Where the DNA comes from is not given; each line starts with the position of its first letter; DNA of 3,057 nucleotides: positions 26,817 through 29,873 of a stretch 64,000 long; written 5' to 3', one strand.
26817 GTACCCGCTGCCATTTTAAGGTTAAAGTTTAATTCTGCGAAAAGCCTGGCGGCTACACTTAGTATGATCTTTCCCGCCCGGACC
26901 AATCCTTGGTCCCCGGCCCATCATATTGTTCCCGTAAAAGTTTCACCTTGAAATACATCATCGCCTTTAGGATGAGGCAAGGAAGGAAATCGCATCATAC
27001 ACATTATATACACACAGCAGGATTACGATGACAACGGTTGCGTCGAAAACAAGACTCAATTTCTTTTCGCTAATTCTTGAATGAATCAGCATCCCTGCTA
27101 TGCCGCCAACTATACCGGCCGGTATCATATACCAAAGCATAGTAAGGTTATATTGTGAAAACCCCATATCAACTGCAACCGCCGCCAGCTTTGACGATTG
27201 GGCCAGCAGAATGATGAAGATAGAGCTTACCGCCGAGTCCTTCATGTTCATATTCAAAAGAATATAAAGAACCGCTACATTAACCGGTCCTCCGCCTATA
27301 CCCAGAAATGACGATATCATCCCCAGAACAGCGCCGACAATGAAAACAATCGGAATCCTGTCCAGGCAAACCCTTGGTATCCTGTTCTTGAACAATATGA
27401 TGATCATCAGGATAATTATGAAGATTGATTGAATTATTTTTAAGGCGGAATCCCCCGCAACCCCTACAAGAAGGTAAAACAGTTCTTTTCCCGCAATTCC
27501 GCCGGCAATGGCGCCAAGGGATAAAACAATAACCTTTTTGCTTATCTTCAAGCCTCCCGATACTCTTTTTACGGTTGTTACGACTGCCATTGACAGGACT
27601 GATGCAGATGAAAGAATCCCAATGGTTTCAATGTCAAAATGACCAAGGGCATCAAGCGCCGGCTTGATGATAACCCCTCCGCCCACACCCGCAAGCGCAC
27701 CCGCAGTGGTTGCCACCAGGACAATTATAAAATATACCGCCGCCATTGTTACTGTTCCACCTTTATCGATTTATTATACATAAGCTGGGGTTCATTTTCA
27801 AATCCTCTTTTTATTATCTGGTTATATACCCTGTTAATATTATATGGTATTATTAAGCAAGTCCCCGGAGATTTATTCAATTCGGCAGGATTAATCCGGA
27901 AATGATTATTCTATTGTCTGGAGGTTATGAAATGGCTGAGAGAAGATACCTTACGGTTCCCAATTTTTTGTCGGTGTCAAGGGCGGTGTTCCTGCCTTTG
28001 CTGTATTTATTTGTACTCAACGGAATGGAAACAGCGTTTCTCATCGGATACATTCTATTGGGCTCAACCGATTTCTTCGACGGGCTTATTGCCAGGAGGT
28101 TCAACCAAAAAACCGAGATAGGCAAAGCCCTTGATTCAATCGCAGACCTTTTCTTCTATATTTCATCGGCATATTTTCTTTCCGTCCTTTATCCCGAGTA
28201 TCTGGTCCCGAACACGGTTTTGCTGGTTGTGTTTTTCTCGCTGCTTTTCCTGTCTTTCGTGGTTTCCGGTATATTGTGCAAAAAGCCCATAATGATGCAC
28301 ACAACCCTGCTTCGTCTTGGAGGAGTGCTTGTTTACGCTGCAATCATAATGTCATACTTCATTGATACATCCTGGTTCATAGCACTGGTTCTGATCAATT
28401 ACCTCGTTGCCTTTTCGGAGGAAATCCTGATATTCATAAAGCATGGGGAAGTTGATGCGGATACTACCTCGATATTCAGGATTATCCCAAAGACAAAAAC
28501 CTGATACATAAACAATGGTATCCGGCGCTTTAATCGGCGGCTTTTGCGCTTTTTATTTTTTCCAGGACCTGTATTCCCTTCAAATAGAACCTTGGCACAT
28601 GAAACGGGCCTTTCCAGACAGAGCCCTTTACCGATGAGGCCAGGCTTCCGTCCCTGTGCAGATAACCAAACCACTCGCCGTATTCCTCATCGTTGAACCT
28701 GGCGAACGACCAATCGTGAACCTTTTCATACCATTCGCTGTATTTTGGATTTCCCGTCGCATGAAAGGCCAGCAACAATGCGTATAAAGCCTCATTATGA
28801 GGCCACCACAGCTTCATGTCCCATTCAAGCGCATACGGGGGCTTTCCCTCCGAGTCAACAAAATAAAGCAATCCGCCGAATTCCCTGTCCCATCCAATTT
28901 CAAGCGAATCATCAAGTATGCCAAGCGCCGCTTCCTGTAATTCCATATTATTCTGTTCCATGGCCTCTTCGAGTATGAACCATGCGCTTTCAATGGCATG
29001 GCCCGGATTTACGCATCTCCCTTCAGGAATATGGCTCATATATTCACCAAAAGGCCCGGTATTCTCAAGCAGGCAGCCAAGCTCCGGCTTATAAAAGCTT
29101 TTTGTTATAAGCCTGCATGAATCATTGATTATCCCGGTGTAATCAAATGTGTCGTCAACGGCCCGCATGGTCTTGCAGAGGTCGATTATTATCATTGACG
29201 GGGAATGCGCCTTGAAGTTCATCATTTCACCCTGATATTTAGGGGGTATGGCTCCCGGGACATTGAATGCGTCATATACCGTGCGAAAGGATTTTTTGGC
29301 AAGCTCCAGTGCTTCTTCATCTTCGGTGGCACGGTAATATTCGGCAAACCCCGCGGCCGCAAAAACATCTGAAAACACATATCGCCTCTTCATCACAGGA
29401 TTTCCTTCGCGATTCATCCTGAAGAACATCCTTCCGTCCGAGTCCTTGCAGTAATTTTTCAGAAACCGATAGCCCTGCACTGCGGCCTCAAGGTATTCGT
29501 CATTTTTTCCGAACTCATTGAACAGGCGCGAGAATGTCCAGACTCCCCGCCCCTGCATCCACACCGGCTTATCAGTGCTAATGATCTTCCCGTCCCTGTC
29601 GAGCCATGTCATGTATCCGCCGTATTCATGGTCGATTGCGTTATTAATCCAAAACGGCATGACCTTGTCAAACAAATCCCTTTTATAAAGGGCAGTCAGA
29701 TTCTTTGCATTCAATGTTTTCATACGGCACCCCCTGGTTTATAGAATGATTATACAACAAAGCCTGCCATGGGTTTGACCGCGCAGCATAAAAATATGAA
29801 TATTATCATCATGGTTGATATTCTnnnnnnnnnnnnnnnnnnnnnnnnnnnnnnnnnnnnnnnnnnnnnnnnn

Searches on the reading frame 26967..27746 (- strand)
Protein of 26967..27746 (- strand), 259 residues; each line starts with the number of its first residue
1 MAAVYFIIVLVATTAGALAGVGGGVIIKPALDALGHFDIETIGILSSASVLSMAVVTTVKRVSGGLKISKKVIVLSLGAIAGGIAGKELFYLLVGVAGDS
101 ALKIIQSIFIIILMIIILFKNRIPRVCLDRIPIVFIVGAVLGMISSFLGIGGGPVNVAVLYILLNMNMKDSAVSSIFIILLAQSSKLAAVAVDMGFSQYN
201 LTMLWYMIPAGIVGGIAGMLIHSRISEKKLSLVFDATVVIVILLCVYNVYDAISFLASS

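Call 49: search_protein_families(library=pfam, proteins=[window:26967-27746:-], max_evalue=0.00001)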
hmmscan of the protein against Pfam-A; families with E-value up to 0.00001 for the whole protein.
window:26967-27746:- (259 aa): 1 family
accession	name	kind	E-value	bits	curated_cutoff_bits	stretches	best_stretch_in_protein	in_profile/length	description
PF01925.25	TauE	-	1e-26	94.5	32.6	1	5-243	1-235/237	Sulfite exporter TauE/SafE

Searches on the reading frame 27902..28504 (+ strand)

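Call 49: search_protein_families(library=pfam, proteins=[window:27902-28504:+], max_evalue=0.00001)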
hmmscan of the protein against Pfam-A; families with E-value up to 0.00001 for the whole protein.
window:27902-28504:+ (200 aa): 1 family
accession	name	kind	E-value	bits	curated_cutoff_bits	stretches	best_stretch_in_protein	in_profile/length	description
PF01066.26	CDP-OH_P_transf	-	8.6e-19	68.9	22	1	18-160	2-138/152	CDP-alcohol phosphatidyltransferase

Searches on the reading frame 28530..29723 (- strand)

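Call 12: search_protein_families(library=pfam, proteins=[window:28530-29723:-])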
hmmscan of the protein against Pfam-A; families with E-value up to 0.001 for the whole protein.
window:28530-29723:- (397 aa): 1 family
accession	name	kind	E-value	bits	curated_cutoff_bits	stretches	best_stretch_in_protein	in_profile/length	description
PF07221.17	GlcNAc_2-epim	-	5.3e-49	167.8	23.4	1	36-370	1-339/347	N-acylglucosamine 2-epimerase (GlcNAc 2-epimerase)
